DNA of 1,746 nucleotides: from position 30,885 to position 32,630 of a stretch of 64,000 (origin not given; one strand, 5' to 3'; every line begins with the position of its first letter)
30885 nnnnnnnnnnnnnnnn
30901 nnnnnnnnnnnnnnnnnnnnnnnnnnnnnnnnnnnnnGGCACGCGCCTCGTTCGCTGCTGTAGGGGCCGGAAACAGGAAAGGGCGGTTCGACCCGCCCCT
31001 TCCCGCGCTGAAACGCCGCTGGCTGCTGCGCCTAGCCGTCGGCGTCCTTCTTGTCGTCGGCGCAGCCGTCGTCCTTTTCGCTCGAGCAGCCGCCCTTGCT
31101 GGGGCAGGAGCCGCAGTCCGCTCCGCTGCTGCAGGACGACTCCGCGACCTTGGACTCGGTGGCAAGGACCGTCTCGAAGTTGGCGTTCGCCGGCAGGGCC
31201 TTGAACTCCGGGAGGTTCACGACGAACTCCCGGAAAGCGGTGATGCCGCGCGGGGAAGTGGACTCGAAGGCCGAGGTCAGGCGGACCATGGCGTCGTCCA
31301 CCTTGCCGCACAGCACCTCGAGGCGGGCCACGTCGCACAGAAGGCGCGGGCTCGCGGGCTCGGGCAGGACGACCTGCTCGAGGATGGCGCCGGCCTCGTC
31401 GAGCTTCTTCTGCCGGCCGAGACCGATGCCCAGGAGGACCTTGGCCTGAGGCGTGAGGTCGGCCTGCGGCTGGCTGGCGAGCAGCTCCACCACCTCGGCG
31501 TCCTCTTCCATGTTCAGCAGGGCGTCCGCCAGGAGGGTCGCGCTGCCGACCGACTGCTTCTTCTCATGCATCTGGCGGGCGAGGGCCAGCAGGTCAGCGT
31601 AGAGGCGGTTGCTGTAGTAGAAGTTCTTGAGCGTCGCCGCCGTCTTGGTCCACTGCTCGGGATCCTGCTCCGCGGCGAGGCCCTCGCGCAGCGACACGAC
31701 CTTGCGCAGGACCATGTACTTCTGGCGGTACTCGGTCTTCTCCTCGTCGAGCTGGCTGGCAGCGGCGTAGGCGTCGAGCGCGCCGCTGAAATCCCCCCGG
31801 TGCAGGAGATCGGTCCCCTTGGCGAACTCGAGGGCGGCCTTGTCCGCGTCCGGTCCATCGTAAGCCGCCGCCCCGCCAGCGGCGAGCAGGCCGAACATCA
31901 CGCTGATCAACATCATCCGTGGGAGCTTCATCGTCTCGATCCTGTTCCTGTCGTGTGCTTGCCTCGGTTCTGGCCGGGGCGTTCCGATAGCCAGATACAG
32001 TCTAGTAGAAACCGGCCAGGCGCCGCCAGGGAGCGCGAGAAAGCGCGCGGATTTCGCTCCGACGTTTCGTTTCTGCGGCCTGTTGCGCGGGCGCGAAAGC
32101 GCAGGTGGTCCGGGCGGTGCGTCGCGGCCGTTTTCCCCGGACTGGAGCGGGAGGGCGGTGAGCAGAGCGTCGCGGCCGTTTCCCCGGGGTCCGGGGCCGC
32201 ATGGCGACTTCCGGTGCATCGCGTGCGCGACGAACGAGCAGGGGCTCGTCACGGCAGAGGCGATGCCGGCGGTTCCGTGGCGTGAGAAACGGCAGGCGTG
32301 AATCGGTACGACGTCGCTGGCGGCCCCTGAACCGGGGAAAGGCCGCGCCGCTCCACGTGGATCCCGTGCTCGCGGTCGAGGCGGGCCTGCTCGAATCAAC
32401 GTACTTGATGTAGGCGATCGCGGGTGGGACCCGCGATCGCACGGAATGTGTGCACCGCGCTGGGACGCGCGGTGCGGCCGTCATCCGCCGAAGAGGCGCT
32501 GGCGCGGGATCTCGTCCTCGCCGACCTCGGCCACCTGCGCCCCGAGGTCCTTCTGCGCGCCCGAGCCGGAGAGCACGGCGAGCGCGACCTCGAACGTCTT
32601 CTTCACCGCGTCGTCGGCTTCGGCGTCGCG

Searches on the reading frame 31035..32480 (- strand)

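Call 79: search_protein_families(library=pfam, proteins=[window:31035-32480:-], max_evalue=0.0001)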
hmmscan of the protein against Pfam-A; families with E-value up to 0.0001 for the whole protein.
window:31035-32480:- (482 aa): 1 family
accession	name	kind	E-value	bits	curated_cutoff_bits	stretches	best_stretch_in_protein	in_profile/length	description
PF14559.12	TPR_19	-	6.6e-05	23.6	25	0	357-403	4-50/68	Tetratricopeptide repeat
